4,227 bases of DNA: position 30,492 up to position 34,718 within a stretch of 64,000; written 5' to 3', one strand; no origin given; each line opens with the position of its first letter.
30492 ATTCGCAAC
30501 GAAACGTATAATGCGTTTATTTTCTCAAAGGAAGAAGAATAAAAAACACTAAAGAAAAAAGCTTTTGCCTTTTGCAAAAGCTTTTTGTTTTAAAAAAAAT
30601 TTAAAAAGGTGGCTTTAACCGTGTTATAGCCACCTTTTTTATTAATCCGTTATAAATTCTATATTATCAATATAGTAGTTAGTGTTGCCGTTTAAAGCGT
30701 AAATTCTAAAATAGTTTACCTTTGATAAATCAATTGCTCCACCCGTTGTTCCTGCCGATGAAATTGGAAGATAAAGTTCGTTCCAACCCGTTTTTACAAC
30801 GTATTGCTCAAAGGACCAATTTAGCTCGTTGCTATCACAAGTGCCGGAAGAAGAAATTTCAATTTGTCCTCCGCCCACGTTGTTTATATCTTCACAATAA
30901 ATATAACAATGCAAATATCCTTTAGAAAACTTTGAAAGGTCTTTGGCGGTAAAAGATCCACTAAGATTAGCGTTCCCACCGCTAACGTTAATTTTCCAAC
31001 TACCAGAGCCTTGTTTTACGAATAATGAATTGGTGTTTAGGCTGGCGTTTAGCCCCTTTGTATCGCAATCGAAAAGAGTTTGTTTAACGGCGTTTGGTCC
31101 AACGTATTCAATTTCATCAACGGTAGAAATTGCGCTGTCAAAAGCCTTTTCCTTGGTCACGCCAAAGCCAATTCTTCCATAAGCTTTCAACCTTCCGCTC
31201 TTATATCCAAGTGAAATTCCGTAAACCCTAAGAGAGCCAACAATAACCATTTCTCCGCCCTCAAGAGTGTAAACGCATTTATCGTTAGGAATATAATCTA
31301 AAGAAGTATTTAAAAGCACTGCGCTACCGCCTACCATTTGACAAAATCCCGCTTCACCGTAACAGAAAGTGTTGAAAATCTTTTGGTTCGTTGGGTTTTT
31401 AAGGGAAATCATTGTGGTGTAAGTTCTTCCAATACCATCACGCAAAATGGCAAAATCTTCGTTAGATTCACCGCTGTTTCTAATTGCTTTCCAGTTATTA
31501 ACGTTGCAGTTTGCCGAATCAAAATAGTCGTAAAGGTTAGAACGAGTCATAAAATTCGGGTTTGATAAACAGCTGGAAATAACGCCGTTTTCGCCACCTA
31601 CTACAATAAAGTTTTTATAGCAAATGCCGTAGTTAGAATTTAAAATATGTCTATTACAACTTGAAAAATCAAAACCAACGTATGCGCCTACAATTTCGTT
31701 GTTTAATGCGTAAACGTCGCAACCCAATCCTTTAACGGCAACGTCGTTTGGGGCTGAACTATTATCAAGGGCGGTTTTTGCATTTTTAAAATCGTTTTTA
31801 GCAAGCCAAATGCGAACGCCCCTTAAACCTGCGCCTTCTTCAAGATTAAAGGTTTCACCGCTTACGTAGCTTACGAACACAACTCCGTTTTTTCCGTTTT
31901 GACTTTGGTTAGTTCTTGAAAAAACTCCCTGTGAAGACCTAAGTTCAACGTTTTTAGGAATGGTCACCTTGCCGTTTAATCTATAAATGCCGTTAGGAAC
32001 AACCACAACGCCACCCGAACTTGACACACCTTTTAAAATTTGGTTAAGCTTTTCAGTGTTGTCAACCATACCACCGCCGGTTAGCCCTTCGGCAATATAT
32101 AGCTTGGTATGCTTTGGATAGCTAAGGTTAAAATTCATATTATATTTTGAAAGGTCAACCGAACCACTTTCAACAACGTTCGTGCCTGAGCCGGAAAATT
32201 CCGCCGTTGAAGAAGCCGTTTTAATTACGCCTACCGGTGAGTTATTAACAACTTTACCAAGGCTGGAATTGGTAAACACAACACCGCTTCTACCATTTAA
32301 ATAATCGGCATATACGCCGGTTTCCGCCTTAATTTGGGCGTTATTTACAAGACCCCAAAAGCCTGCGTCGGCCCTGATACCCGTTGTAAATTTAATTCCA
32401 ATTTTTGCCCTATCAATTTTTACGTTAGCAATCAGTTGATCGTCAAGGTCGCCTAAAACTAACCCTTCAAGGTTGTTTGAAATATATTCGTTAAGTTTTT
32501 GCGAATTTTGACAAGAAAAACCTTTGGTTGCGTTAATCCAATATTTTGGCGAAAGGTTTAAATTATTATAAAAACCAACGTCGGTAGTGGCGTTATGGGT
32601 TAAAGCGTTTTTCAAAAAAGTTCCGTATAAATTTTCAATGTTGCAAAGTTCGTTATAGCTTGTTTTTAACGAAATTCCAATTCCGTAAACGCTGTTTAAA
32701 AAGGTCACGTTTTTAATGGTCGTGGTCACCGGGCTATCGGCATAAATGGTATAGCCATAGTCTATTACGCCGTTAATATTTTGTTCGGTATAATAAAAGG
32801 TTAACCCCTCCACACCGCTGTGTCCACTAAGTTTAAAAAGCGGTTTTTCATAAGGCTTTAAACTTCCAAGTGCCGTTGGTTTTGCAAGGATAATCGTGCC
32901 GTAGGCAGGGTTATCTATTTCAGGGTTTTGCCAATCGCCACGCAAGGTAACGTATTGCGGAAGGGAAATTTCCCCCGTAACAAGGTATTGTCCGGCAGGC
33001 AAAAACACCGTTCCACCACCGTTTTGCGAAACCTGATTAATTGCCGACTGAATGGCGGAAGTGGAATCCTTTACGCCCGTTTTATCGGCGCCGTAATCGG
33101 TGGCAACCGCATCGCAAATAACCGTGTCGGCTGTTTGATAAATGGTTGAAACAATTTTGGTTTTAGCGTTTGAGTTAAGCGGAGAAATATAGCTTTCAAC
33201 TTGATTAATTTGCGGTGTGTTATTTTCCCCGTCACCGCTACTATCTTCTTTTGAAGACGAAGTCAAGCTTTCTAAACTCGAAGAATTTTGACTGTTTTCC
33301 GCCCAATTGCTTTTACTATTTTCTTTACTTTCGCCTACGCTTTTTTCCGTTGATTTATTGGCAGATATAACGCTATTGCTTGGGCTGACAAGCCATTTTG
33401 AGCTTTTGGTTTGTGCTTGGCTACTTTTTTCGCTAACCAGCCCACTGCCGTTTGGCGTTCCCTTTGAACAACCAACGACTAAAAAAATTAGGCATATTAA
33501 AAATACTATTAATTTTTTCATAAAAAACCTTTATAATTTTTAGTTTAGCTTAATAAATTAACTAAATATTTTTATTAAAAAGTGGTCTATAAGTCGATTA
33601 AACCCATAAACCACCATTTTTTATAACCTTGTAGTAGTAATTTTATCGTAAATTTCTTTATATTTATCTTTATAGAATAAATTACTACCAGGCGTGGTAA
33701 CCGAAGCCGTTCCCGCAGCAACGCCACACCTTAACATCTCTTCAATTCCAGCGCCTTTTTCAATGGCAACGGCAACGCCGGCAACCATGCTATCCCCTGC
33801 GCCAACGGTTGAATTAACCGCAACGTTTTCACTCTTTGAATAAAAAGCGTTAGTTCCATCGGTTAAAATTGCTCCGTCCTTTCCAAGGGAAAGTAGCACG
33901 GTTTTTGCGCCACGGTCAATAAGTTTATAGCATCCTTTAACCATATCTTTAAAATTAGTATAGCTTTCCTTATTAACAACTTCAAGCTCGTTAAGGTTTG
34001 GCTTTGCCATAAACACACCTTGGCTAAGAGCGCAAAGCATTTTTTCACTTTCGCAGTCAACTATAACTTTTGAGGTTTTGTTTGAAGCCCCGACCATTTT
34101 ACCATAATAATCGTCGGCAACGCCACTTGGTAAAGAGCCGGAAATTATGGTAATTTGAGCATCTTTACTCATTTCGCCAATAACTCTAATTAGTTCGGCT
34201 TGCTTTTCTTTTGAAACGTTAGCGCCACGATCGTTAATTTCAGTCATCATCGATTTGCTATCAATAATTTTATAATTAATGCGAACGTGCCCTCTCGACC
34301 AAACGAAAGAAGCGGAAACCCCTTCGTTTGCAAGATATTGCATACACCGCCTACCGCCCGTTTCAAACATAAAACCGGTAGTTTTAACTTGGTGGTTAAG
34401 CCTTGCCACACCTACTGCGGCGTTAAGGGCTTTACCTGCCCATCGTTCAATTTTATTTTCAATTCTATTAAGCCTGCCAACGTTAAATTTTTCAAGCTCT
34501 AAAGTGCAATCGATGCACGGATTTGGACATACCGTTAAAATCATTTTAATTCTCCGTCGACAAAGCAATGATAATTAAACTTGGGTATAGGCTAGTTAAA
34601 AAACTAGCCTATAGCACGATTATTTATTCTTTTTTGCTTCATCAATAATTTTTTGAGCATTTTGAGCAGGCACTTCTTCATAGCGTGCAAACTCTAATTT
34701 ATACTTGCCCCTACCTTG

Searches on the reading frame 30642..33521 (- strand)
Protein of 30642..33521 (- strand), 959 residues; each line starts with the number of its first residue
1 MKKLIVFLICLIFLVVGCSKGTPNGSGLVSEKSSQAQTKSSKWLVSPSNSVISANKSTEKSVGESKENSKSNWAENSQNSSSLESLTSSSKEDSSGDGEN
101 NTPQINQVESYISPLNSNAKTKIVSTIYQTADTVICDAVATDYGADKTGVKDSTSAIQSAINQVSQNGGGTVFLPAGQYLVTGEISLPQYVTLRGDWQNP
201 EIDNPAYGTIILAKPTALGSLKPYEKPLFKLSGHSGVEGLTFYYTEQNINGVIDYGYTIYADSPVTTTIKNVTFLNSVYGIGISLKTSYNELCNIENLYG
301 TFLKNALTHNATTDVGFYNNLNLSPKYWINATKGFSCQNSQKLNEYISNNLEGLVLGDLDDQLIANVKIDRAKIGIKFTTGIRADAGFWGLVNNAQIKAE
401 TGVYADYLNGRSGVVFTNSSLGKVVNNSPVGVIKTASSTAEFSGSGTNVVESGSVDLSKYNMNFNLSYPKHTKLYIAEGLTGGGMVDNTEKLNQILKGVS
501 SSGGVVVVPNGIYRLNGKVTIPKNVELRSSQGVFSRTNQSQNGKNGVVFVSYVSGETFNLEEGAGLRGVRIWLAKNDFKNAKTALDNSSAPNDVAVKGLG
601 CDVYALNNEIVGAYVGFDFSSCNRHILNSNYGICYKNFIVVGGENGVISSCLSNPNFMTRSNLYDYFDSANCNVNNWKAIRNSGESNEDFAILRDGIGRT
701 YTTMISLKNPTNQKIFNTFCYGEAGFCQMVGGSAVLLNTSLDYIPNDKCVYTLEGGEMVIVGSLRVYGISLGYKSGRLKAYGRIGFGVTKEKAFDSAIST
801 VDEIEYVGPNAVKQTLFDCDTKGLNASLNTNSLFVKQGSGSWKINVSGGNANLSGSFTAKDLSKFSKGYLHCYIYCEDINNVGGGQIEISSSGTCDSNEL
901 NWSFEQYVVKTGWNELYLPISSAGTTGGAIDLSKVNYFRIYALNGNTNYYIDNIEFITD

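Call 3: search_protein_families(library=pfam, proteins=[window:30642-33521:-], max_evalue=0.01)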
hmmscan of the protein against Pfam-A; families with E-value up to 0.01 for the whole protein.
window:30642-33521:- (959 aa): 1 family
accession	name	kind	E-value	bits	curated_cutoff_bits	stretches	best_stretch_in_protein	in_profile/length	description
PF12708.12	Pect-lyase_RHGA_epim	-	2.8e-20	73.5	27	2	141-357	5-193/213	Rhamnogalacturonase A/epimerase, pectate lyase-like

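Call 4: search_protein_families(library=padloc, proteins=[window:30642-33521:-], max_evalue=0.01)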
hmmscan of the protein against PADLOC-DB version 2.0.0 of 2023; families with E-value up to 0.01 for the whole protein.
window:30642-33521:- (959 aa): 0 families

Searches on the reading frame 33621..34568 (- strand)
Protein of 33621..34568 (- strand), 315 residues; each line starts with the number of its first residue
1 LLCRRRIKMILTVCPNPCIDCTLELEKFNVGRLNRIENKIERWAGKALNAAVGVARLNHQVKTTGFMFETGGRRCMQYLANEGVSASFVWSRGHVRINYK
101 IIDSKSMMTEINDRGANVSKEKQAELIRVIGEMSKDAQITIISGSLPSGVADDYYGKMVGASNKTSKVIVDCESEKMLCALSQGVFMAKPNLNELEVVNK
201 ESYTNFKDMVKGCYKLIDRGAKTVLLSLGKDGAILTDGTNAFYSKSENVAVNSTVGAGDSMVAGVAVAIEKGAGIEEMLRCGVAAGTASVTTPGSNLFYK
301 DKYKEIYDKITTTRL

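Call 3: search_protein_families(library=pfam, proteins=[window:33621-34568:-], max_evalue=0.01)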
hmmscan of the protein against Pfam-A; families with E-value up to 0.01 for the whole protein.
window:33621-34568:- (315 aa): 2 families
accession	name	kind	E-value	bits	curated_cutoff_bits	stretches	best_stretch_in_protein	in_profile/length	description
PF00294.29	PfkB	-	2.8e-38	132.4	25.8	1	19-297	12-297/302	pfkB family carbohydrate kinase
PF08543.17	Phos_pyr_kin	-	8.6e-07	29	27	1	162-278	97-220/246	Phosphomethylpyrimidine kinase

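Call 4: search_protein_families(library=padloc, proteins=[window:33621-34568:-], max_evalue=0.01)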
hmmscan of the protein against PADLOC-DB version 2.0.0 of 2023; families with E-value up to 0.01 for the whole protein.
window:33621-34568:- (315 aa): 0 families
